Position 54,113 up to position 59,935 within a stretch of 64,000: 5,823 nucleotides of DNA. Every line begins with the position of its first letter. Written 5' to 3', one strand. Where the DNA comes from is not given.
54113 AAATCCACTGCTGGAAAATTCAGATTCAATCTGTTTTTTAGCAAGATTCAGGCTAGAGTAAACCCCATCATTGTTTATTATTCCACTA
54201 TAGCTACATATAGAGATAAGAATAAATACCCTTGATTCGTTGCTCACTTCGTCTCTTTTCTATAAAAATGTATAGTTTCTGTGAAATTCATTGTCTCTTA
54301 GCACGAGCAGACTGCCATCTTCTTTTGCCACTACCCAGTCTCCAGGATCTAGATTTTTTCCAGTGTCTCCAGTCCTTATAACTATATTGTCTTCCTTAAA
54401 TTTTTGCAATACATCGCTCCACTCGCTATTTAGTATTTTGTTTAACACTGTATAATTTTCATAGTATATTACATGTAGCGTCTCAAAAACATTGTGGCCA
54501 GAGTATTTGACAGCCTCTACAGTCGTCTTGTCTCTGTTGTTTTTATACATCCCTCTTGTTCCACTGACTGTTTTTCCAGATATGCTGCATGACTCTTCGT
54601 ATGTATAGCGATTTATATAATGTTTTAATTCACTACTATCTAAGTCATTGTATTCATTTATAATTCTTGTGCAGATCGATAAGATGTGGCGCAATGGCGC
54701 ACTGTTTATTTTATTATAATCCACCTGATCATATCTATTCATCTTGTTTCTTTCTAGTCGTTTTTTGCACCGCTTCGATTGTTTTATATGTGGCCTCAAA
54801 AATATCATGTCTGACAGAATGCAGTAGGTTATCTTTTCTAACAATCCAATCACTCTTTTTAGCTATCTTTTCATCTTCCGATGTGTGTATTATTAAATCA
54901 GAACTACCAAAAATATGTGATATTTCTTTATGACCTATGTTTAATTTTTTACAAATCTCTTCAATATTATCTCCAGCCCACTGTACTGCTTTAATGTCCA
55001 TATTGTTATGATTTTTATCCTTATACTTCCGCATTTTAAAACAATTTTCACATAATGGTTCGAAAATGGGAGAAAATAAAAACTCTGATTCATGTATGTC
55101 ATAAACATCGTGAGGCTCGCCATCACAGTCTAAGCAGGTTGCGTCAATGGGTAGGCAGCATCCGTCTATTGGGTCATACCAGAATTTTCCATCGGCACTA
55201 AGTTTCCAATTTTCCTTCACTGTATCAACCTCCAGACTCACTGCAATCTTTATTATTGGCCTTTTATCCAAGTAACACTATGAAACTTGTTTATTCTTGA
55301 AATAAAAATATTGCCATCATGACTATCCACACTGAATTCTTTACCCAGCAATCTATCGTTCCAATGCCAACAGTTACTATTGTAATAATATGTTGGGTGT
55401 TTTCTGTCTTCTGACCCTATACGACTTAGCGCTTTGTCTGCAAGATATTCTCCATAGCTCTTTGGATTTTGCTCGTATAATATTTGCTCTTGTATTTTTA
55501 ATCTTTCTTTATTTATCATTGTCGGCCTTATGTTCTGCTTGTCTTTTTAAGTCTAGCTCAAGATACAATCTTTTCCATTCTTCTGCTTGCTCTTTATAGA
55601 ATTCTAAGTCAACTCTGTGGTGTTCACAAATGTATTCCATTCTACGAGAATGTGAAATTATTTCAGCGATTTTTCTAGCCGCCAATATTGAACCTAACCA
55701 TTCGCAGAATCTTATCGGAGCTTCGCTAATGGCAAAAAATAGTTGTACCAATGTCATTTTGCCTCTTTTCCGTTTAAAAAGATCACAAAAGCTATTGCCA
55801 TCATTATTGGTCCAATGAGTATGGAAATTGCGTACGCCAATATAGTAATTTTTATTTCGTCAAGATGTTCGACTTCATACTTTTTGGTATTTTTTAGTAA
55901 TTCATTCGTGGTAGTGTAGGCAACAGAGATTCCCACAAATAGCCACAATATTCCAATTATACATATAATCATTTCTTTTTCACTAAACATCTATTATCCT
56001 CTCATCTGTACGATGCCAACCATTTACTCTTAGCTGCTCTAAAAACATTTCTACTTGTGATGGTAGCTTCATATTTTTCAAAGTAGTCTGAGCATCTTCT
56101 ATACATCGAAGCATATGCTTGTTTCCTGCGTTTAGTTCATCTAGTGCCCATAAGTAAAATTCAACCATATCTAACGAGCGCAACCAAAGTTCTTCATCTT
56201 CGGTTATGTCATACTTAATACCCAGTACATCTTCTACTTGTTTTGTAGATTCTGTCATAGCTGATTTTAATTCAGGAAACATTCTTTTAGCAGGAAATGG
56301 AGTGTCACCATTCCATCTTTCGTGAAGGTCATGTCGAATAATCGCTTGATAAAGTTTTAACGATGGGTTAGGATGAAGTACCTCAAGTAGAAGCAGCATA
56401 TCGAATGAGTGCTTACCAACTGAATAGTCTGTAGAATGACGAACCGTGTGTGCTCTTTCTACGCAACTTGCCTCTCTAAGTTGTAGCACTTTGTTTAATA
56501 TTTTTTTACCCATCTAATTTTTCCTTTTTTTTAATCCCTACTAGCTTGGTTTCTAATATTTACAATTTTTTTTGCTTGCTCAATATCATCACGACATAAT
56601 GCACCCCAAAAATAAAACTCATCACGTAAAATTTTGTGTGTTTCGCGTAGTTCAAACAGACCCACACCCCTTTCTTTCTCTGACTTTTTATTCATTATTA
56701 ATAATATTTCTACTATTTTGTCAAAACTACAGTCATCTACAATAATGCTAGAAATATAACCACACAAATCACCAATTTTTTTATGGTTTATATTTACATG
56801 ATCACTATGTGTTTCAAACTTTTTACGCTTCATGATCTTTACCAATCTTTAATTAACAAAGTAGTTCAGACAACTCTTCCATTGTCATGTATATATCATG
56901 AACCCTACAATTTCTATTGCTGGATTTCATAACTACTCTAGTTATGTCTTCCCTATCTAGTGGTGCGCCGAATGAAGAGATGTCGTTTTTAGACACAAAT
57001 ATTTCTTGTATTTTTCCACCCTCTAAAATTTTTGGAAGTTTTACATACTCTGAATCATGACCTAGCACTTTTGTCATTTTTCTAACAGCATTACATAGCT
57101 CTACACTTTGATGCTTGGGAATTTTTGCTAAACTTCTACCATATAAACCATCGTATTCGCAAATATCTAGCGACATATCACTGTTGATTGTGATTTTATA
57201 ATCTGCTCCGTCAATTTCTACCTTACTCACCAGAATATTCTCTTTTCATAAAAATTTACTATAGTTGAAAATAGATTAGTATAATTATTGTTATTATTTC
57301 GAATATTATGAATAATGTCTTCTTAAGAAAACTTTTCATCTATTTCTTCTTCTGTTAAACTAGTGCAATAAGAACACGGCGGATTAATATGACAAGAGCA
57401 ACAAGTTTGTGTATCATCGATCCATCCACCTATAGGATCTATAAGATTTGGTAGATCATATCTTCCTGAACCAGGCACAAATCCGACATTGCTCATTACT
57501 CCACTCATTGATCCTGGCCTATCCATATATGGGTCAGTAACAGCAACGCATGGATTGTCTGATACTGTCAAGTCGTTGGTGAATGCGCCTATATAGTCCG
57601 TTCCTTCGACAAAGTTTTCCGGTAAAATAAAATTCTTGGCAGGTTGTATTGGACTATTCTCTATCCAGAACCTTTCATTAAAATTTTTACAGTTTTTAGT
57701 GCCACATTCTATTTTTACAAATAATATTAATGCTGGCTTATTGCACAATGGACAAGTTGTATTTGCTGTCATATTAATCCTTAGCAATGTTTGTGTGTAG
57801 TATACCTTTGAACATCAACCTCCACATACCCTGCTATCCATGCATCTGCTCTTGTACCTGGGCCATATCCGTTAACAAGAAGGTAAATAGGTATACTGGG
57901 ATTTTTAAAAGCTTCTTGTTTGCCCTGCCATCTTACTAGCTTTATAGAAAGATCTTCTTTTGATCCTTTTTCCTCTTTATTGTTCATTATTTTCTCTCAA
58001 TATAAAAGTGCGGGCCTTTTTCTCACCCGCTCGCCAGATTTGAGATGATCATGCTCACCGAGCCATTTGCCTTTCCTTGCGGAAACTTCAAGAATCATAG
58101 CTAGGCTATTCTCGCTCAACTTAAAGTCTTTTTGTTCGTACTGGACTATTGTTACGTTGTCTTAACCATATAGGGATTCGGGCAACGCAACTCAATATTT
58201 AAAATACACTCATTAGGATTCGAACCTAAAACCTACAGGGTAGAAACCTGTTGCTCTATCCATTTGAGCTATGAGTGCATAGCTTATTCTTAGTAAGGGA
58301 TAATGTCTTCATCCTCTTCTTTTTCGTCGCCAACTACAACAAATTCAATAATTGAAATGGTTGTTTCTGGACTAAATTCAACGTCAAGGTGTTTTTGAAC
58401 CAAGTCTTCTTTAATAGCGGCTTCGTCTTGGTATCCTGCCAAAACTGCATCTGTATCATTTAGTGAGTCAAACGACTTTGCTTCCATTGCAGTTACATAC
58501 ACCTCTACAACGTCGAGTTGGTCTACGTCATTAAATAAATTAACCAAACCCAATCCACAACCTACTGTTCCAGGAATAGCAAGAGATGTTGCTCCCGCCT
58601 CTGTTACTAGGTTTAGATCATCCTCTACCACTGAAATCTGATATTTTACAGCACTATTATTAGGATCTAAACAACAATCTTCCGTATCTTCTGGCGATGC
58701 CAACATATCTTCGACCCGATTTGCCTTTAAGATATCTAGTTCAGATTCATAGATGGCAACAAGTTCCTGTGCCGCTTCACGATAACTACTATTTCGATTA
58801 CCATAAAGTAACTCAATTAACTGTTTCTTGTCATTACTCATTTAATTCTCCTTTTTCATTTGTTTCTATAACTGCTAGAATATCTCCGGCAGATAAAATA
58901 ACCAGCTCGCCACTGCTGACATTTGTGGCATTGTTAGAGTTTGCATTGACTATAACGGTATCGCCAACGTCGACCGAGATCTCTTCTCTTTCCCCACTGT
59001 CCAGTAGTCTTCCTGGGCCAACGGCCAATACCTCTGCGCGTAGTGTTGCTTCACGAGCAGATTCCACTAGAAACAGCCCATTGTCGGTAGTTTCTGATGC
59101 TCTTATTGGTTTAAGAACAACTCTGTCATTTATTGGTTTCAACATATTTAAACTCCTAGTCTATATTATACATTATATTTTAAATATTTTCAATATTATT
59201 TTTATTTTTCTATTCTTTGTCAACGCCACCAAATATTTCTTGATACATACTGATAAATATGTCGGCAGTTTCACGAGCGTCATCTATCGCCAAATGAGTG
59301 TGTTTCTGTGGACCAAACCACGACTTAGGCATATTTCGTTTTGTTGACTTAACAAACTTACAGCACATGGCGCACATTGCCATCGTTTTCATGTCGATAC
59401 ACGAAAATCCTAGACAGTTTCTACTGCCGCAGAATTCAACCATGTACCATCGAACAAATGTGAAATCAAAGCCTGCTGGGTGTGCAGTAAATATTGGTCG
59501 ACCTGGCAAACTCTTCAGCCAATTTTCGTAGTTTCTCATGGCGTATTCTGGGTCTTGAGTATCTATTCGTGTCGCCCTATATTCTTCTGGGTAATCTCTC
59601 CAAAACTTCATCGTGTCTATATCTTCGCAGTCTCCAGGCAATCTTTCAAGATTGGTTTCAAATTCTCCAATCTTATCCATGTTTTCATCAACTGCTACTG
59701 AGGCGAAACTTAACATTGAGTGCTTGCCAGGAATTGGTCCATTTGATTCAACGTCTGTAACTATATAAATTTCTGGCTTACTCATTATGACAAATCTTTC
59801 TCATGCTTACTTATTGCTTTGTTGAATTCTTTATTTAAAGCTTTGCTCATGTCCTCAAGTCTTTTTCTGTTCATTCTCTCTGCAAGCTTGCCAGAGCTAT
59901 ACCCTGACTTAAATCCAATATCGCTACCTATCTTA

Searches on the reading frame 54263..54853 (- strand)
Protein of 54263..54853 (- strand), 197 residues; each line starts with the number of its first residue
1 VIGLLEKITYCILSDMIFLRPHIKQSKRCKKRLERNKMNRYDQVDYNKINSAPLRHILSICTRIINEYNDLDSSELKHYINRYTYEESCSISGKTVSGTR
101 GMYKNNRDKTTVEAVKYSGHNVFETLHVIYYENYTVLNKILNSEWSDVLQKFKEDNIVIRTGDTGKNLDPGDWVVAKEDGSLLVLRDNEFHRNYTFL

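Call 98: search_protein_families(library=phrogs, proteins=[window:54263-54853:-], max_evalue=0.001)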
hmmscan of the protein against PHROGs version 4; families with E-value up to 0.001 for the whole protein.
window:54263-54853:- (197 aa): 1 family
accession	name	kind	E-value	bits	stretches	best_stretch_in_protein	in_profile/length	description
phrog_419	-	unknown function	0.0005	20.6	1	102-195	40-121/300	-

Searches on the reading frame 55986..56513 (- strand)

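Call 98: search_protein_families(library=phrogs, proteins=[window:55986-56513:-], max_evalue=0.001)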
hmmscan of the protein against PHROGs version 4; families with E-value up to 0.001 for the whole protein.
window:55986-56513:- (176 aa): 4 families
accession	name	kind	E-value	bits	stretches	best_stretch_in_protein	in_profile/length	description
phrog_6047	-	unknown function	2.9e-40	139.3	1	3-160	3-160/186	-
phrog_38769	-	unknown function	3.2e-09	37.7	1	13-143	15-152/198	-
phrog_33710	-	unknown function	3.6e-06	27.1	1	9-135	166-295/340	-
phrog_318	-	other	1e-05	26.4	1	28-102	139-206/296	deoxyribonucleoside 5' monophosphate phosphatase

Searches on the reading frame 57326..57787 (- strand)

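Call 98: search_protein_families(library=phrogs, proteins=[window:57326-57787:-], max_evalue=0.001)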
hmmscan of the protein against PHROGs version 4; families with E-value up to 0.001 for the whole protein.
window:57326-57787:- (154 aa): 1 family
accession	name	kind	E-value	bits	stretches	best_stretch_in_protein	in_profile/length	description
phrog_22771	-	unknown function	0.00014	22.9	1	125-144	30-48/145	-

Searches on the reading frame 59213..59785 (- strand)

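Call 98: search_protein_families(library=phrogs, proteins=[window:59213-59785:-], max_evalue=0.001)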
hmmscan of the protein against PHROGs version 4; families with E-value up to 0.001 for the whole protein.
window:59213-59785:- (191 aa): 2 families
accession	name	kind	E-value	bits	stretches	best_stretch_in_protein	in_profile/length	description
phrog_192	-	DNA, RNA and nucleotide metabolism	8.9e-11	42.7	1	2-186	103-276/397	DNA polymerase exonuclease subunit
phrog_255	-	DNA, RNA and nucleotide metabolism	1.5e-05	25.2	1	1-120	176-304/436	exonuclease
